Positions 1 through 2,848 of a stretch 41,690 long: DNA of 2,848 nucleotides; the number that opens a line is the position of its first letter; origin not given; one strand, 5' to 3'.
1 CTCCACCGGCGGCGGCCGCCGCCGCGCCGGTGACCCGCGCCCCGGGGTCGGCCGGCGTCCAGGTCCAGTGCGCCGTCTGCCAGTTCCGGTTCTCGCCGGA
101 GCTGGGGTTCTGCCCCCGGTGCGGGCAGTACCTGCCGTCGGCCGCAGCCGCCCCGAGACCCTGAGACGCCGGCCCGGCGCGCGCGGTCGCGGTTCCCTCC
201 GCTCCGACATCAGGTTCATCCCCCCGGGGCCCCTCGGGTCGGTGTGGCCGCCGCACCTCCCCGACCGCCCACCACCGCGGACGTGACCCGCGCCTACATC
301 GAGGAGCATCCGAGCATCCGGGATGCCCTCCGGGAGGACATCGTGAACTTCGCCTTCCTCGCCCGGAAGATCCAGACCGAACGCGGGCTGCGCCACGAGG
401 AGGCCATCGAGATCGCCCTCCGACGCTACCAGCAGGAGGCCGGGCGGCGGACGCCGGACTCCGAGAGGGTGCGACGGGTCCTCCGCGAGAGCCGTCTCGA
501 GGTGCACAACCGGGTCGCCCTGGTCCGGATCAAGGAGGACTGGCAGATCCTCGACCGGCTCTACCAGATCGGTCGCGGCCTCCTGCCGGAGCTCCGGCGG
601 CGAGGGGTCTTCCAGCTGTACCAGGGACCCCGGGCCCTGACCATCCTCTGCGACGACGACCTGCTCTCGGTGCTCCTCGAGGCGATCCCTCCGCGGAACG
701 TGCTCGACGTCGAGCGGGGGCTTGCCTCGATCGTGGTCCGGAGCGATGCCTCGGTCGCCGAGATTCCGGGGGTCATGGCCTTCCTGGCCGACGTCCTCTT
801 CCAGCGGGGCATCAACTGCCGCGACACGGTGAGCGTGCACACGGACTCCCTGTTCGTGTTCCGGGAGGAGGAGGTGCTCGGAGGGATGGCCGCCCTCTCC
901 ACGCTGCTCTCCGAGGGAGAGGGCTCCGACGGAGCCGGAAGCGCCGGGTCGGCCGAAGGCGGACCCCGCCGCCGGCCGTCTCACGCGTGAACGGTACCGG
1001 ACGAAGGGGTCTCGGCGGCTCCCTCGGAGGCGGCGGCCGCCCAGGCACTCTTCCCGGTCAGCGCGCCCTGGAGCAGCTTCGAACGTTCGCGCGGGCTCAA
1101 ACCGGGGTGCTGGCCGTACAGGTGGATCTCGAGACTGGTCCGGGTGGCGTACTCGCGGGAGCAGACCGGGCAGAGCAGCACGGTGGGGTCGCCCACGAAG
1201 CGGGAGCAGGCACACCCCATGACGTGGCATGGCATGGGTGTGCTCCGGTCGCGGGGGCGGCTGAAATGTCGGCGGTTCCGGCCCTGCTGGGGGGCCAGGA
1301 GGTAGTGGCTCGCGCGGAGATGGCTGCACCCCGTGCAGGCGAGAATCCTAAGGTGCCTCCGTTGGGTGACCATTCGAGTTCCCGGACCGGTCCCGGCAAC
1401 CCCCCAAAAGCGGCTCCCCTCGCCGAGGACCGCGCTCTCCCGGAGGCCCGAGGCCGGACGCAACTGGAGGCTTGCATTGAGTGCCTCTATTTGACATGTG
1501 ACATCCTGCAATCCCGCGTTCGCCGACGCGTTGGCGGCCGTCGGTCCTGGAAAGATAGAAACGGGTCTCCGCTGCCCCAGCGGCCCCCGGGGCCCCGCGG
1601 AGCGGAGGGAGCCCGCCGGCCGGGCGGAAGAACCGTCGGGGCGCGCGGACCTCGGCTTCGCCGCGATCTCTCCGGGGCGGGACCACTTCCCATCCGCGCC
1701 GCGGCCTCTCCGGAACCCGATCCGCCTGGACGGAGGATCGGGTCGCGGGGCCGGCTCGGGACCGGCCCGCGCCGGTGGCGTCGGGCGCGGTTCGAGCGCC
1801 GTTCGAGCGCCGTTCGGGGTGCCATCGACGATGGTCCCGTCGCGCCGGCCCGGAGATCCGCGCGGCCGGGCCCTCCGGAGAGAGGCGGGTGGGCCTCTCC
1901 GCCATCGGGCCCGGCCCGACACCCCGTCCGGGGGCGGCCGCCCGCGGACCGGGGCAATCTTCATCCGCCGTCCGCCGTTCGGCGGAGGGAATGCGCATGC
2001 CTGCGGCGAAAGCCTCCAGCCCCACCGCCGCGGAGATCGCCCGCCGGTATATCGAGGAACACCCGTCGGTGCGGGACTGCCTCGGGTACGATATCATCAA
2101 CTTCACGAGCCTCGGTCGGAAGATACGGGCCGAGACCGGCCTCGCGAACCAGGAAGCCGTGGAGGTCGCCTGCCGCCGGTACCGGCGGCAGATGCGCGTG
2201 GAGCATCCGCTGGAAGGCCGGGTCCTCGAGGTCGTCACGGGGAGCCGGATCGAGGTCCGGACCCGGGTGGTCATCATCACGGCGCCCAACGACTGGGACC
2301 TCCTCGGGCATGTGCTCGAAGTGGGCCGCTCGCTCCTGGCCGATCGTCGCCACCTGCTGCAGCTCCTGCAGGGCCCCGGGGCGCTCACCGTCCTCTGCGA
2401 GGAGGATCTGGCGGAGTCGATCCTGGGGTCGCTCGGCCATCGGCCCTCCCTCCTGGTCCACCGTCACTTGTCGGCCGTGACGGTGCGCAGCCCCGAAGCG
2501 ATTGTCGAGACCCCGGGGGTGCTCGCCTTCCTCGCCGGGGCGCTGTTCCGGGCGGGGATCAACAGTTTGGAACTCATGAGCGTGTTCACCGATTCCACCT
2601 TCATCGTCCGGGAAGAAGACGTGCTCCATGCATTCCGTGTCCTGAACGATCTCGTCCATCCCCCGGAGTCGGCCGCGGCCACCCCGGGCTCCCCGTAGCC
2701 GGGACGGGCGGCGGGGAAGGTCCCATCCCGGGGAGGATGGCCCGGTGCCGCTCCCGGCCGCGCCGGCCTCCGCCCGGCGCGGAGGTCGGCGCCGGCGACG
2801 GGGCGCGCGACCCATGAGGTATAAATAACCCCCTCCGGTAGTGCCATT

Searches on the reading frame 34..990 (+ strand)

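Call 51: search_protein_families(library=pfam, proteins=[window:34-990:+], max_evalue=0.001)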
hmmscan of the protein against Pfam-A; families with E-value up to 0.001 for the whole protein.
window:34-990:+ (318 aa): 1 family
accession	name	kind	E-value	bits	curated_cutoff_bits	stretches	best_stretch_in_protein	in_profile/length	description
PF24367.1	DUF7523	-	1e-09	39.3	27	1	81-157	2-74/158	Family of unknown function (DUF7523)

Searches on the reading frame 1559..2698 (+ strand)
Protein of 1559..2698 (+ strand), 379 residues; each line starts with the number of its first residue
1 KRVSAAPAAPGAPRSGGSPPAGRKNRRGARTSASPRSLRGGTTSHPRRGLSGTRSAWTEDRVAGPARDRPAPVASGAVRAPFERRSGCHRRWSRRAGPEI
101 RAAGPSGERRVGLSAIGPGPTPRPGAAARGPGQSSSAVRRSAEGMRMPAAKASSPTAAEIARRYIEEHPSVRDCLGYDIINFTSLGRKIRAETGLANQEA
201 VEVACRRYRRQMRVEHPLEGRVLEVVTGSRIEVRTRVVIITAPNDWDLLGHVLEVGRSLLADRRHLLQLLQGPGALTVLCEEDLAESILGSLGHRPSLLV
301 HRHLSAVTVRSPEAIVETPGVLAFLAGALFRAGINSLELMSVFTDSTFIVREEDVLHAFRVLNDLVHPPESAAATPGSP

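Call 51: search_protein_families(library=pfam, proteins=[window:1559-2698:+], max_evalue=0.001)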
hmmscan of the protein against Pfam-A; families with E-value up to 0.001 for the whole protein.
window:1559-2698:+ (379 aa): 2 families
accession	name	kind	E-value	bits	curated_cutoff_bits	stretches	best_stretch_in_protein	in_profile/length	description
PF13840.12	ACT_7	-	1.2e-06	28.6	27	1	301-364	3-65/65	ACT domain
PF24367.1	DUF7523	-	0.00046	20.9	27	1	157-216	2-58/158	Family of unknown function (DUF7523)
